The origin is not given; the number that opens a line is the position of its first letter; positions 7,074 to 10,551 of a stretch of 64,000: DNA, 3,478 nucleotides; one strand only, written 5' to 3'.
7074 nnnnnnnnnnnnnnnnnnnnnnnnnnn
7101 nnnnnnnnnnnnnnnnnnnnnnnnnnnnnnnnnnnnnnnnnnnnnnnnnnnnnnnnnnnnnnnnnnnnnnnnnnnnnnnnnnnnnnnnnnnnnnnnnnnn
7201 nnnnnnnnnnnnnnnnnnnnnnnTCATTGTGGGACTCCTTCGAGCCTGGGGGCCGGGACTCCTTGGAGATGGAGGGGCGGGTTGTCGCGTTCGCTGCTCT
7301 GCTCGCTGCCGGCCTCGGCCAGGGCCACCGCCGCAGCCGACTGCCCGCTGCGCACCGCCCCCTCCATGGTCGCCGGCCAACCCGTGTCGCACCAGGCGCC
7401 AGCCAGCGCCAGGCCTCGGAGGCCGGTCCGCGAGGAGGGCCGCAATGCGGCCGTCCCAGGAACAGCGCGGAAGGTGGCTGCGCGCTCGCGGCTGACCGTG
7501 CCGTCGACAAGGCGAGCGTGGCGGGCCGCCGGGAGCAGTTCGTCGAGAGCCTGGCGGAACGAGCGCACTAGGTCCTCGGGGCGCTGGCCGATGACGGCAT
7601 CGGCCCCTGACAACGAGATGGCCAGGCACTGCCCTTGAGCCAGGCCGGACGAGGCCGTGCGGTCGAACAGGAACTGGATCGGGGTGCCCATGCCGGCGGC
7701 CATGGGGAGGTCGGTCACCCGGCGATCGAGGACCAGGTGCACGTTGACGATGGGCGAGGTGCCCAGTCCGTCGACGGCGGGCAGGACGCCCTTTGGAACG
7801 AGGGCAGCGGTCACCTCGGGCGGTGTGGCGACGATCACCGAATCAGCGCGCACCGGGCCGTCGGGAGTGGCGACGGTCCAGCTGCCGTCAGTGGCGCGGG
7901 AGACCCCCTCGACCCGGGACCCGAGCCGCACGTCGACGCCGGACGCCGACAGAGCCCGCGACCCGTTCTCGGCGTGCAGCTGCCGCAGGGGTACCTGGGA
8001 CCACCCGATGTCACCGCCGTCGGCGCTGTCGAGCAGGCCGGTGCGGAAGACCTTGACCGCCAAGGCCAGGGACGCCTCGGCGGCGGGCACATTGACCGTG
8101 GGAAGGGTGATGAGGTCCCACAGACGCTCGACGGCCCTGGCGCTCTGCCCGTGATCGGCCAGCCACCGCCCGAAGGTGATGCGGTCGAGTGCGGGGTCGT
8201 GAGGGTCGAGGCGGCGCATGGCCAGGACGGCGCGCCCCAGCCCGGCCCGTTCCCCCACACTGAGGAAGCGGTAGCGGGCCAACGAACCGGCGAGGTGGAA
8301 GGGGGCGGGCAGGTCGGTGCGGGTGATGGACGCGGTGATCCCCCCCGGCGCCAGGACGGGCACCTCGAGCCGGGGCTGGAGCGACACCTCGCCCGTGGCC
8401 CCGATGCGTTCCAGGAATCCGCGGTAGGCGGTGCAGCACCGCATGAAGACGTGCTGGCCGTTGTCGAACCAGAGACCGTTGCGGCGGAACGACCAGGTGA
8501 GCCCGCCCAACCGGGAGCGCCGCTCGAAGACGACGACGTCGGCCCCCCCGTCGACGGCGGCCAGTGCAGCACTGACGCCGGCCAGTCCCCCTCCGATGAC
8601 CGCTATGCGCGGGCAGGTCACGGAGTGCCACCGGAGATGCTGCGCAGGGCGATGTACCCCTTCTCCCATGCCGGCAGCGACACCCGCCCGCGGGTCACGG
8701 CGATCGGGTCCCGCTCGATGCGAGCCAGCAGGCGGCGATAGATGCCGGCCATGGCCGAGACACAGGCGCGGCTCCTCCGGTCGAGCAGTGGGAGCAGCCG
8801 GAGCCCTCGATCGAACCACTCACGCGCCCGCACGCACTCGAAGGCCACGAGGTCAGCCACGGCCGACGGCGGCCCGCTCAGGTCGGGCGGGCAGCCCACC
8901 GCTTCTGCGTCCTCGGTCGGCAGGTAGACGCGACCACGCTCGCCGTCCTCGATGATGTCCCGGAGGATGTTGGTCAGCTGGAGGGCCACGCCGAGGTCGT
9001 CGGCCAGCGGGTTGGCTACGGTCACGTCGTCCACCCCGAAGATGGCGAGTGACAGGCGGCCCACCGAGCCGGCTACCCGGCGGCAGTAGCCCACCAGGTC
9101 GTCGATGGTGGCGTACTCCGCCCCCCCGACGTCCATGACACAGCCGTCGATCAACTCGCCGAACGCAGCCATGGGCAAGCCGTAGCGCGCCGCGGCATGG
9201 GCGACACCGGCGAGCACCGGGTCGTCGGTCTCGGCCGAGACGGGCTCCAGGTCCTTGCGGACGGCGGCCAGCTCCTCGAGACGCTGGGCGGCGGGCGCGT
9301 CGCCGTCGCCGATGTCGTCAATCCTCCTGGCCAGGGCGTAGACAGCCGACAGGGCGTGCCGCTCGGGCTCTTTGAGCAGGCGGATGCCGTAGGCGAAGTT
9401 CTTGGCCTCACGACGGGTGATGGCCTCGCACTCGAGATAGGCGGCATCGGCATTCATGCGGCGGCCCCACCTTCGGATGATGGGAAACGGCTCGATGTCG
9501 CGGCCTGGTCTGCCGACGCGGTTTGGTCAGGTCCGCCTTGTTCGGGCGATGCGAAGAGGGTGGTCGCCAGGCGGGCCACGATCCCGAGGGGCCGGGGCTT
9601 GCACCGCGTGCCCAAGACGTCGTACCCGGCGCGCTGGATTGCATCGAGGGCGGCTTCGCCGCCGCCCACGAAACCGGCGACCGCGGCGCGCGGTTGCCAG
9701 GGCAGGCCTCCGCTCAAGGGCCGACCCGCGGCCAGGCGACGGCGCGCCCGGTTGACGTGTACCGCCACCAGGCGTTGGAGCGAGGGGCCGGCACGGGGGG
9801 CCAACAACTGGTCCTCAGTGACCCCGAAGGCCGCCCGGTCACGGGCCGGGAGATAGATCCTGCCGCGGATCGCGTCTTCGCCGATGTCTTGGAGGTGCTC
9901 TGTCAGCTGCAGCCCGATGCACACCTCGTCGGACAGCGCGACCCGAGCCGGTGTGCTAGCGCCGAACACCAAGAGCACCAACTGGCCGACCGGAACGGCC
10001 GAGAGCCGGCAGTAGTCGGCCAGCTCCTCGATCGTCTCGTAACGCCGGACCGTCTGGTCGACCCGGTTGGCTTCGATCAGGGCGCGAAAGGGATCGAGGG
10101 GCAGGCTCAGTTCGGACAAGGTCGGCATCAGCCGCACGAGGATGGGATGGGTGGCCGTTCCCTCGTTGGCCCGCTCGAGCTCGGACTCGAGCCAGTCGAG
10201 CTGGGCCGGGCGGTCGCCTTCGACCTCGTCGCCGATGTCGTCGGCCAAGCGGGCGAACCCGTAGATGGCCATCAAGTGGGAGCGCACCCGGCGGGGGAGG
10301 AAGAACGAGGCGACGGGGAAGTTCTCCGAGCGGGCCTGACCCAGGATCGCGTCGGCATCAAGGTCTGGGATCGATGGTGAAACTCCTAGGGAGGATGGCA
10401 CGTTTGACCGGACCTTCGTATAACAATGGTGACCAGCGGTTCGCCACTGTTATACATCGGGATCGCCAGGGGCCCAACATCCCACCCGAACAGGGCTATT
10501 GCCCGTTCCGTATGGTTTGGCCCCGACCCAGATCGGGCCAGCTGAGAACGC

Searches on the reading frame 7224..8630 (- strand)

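Call 50: search_protein_families(library=ncbifam, proteins=[window:7224-8630:-], max_evalue=1e-10)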
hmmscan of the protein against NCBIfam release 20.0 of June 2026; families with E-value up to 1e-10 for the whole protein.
window:7224-8630:- (468 aa): 4 families
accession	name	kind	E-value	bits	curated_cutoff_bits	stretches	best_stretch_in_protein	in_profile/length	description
TIGR03467.1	HpnE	equivalog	1.7e-118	396.6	283.05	1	9-437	1-429/430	hydroxysqualene dehydroxylase HpnE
TIGR02732.1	zeta_caro_desat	equivalog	1e-27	97.2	622.15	1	8-308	1-324/474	9,9'-di-cis-zeta-carotene desaturase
NF005560.0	PRK07233.1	equivalog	5.8e-26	91.3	252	1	8-437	2-429/435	hypothetical protein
TIGR02731.1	phytoene_desat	equivalog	9.2e-22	77.4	569.4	1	8-433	1-449/453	15-cis-phytoene desaturase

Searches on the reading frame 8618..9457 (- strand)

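Call 50: search_protein_families(library=ncbifam, proteins=[window:8618-9457:-], max_evalue=1e-10)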
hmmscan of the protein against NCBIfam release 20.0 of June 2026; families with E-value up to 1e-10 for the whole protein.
window:8618-9457:- (279 aa): 5 families
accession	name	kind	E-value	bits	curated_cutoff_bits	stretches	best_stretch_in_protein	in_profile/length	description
TIGR03465.1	HpnD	equivalog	8e-81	271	278.6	1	14-273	2-264/267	presqualene diphosphate synthase HpnD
TIGR03464.1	HpnC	equivalog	3.3e-48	164.5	250.45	1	16-273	4-265/267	squalene synthase HpnC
NF045686.1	PhytoSynCyanob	equivalog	4e-41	141.1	550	1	3-266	17-296/310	15-cis-phytoene synthase CrtB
NF042419.1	Phyto_syn_CrtB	equivalog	1.6e-27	96.9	480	1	18-249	15-258/306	15-cis-phytoene synthase CrtB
NF045921.1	PhytnSynCrtBRhod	equivalog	2.6e-23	83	500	1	6-251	6-253/307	15-cis-phytoene synthase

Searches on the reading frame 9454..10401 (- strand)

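Call 50: search_protein_families(library=ncbifam, proteins=[window:9454-10401:-], max_evalue=1e-10)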
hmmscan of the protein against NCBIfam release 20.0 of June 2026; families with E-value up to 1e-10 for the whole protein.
window:9454-10401:- (315 aa): 5 families
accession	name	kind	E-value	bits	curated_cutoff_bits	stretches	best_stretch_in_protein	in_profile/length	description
TIGR03464.1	HpnC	equivalog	3.1e-87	292.5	250.45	1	22-273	3-257/267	squalene synthase HpnC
TIGR03465.1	HpnD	equivalog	7.4e-50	169.4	278.6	1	23-272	4-255/267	presqualene diphosphate synthase HpnD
NF045686.1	PhytoSynCyanob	equivalog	1.2e-29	103.5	550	1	25-266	32-288/310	15-cis-phytoene synthase CrtB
NF045921.1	PhytnSynCrtBRhod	equivalog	2.2e-27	96.3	500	1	22-270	15-264/307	15-cis-phytoene synthase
NF042419.1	Phyto_syn_CrtB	equivalog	7.9e-12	45.3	480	1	24-242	14-243/306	15-cis-phytoene synthase CrtB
